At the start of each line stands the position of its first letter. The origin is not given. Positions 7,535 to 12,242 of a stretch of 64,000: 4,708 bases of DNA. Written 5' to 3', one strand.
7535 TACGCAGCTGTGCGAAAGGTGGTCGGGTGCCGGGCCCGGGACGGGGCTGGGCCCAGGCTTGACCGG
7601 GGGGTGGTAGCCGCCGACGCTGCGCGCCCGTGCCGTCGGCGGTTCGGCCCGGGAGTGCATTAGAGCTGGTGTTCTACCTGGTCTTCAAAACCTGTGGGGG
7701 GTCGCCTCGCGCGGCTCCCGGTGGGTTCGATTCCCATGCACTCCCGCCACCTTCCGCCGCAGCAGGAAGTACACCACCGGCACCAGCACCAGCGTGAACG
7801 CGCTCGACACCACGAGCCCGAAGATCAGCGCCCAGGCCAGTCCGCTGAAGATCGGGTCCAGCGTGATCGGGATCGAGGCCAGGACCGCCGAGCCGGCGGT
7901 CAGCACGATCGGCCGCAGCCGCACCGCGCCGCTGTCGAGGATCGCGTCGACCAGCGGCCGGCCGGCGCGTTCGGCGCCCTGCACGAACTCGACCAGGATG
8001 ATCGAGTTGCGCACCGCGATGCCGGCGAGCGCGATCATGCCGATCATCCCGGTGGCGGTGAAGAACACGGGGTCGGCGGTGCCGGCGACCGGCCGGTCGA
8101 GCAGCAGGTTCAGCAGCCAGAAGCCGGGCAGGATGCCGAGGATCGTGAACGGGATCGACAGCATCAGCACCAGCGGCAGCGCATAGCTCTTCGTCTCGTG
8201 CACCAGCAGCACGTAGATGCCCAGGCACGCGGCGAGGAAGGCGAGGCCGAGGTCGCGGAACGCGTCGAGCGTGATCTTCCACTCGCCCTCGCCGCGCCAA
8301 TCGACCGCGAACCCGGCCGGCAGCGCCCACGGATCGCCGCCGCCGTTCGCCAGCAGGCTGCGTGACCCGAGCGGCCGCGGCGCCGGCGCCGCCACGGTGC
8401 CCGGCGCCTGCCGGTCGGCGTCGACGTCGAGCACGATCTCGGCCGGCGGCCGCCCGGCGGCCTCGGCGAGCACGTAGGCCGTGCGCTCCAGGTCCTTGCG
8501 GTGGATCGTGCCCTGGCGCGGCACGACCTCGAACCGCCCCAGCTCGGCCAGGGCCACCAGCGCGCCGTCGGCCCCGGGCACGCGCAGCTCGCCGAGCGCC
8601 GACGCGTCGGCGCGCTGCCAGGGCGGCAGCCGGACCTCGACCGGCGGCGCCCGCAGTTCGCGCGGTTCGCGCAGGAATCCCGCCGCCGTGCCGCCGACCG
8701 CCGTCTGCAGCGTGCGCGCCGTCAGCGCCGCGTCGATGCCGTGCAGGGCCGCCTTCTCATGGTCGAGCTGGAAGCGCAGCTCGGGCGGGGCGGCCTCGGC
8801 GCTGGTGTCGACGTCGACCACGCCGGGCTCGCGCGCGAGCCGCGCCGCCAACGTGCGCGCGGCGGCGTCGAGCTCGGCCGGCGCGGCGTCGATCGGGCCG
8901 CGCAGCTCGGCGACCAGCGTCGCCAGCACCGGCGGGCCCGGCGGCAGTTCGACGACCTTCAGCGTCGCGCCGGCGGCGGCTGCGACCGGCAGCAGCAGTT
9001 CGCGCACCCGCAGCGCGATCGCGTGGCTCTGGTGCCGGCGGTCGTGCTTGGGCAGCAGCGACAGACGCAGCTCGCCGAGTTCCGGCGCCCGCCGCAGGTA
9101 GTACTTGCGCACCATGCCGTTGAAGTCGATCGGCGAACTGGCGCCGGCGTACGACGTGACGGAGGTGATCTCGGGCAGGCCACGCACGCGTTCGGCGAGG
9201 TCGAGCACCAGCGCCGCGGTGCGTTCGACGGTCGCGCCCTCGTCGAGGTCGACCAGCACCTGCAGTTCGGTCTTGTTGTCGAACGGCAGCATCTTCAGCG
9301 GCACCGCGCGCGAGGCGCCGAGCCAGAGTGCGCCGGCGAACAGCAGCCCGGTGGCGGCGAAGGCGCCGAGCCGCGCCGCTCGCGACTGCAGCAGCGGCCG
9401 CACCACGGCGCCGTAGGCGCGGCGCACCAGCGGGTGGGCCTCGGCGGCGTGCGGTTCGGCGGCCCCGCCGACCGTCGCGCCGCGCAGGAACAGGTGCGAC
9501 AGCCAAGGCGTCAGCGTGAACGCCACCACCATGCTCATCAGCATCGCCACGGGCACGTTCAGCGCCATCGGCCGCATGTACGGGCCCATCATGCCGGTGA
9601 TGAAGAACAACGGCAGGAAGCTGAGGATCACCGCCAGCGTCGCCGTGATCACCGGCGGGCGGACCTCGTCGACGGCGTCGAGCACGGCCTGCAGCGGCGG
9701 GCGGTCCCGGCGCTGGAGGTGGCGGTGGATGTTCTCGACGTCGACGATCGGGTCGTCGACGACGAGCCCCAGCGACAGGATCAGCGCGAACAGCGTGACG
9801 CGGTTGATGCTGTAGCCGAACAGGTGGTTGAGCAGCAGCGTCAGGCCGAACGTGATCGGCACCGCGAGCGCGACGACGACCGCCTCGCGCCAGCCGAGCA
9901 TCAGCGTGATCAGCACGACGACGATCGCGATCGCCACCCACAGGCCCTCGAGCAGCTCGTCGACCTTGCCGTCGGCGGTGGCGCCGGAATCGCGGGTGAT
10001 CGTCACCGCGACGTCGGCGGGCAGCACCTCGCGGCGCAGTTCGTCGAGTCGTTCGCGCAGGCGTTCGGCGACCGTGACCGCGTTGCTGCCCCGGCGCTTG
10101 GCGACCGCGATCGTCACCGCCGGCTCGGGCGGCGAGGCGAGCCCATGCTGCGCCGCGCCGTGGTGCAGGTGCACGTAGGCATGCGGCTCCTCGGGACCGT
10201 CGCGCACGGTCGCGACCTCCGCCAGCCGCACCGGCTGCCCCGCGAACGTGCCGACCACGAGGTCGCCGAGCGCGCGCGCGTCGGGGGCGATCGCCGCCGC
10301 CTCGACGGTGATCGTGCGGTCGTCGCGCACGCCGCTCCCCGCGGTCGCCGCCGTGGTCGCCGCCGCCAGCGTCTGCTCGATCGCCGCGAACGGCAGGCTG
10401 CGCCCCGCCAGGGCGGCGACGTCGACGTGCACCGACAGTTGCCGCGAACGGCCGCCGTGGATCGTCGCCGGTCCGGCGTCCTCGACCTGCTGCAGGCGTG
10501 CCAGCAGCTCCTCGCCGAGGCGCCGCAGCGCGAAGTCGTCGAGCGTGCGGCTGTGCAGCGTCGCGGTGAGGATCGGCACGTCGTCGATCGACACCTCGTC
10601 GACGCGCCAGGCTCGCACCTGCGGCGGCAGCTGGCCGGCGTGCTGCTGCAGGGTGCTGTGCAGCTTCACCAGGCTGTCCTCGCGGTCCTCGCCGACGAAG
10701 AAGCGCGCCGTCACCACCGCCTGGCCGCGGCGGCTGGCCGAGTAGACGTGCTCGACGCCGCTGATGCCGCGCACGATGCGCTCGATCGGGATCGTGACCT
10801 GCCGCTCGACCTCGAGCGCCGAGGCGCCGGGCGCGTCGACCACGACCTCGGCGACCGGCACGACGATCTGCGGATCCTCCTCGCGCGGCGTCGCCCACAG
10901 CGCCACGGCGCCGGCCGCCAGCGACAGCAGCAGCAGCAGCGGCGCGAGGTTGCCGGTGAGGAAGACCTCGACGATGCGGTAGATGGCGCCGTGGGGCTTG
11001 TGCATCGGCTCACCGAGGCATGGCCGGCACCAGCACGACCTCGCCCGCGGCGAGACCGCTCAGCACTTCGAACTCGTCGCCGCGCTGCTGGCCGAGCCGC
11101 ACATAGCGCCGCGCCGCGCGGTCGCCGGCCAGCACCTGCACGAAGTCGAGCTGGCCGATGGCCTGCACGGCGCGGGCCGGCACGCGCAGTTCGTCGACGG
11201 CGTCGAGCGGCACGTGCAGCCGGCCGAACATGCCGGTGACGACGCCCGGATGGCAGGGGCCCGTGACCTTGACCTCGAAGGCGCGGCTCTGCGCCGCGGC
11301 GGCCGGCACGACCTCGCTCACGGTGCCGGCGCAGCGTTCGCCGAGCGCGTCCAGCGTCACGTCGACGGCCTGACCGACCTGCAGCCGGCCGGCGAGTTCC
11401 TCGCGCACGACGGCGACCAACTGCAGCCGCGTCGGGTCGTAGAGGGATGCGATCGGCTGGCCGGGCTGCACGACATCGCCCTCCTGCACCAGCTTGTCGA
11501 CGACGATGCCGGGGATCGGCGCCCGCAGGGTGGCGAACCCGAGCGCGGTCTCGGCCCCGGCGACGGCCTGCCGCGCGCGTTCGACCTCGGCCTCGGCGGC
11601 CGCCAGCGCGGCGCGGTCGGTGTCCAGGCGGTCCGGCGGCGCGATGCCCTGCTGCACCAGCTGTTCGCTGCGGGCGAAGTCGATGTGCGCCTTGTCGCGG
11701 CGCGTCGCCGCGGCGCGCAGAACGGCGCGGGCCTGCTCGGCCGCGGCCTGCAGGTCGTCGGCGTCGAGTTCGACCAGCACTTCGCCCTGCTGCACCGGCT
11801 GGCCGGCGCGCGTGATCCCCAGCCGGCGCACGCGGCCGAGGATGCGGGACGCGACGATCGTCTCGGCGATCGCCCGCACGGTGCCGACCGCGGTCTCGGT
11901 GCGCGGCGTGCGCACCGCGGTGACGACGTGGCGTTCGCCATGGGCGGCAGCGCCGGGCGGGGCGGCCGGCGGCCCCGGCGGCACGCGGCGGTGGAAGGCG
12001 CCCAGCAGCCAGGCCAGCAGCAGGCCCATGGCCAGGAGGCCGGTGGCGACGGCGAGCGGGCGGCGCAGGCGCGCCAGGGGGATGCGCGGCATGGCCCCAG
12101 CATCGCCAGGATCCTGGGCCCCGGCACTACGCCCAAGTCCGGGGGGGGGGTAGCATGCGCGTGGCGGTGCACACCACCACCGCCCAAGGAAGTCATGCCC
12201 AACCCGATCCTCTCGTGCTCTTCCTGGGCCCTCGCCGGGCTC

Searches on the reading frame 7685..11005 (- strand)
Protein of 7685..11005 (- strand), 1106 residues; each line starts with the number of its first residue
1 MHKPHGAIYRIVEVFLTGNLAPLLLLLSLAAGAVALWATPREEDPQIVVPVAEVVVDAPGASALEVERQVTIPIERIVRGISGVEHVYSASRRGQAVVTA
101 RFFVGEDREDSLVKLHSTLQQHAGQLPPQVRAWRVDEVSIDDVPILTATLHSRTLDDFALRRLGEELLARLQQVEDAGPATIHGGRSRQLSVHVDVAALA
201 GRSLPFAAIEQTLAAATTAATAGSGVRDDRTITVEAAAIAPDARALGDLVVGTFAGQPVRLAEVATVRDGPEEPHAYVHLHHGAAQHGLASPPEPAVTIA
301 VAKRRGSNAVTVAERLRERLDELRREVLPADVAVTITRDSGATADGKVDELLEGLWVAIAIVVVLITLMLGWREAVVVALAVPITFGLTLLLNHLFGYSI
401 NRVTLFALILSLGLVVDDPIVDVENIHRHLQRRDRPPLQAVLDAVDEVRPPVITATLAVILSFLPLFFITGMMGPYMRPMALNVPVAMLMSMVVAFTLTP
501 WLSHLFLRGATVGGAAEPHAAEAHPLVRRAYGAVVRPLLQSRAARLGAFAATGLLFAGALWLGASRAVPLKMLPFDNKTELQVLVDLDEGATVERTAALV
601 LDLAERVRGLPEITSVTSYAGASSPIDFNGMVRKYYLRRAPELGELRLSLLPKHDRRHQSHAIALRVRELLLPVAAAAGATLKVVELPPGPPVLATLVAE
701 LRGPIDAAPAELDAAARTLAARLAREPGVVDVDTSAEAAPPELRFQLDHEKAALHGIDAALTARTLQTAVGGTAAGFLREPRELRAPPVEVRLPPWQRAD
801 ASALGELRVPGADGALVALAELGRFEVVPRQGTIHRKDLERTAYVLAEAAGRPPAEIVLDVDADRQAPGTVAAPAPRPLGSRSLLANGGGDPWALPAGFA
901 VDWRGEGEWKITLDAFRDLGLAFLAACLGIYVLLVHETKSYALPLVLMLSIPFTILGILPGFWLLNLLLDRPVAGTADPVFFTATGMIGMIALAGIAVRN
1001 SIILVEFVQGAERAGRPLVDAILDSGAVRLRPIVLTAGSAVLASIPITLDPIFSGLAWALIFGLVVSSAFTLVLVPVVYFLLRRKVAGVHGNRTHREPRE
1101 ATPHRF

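Call 66: search_protein_families(library=pfam, proteins=[window:7685-11005:-], max_evalue=0.001)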
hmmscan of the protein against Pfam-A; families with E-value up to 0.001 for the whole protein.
window:7685-11005:- (1106 aa): 2 families
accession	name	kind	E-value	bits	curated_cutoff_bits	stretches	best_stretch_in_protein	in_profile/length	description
PF00873.25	ACR_tran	-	2.3e-146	489.5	28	2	23-852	14-823/1021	AcrB/AcrD/AcrF family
PF02355.23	SecD_SecF_C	-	0.00017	21.5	20.5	1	355-488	37-168/189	Protein export membrane protein SecD/SecF, C-terminal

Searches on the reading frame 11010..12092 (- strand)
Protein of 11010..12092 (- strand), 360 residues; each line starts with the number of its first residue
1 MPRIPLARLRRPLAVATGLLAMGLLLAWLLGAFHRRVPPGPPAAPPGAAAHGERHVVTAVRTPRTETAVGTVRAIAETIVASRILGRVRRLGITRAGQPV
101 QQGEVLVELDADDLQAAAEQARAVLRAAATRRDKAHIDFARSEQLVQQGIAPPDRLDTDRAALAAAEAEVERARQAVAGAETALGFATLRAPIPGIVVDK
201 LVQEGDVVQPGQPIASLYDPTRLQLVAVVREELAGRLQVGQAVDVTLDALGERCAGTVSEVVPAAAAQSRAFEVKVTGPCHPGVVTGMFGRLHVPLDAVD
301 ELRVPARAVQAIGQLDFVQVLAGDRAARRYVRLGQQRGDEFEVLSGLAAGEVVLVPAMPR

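Call 66: search_protein_families(library=pfam, proteins=[window:11010-12092:-], max_evalue=0.001)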
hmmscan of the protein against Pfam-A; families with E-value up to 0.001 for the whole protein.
window:11010-12092:- (360 aa): 4 families
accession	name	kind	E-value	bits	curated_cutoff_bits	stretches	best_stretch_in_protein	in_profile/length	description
PF16576.10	HlyD_D23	-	1e-23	84.2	30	1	77-276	19-199/214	Barrel-sandwich domain of CusB or HlyD membrane-fusion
PF13437.12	HlyD_3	-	6.3e-21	75.6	22.2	1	188-277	1-92/106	HlyD family secretion protein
PF13533.13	Biotin_lipoyl_2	-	1.9e-09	37.5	29.8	1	188-217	2-31/32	Biotin-lipoyl like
PF00364.28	Biotin_lipoyl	-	0.00053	20.2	22.1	0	189-216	45-72/73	Biotin-requiring enzyme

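Call 95: find_encoding_contigs(protein=window:11010-12092:-, flank=10000, max_places=3)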
Protein window:11010-12092:- (360 aa): no gene with exactly this product is on record in the collection.
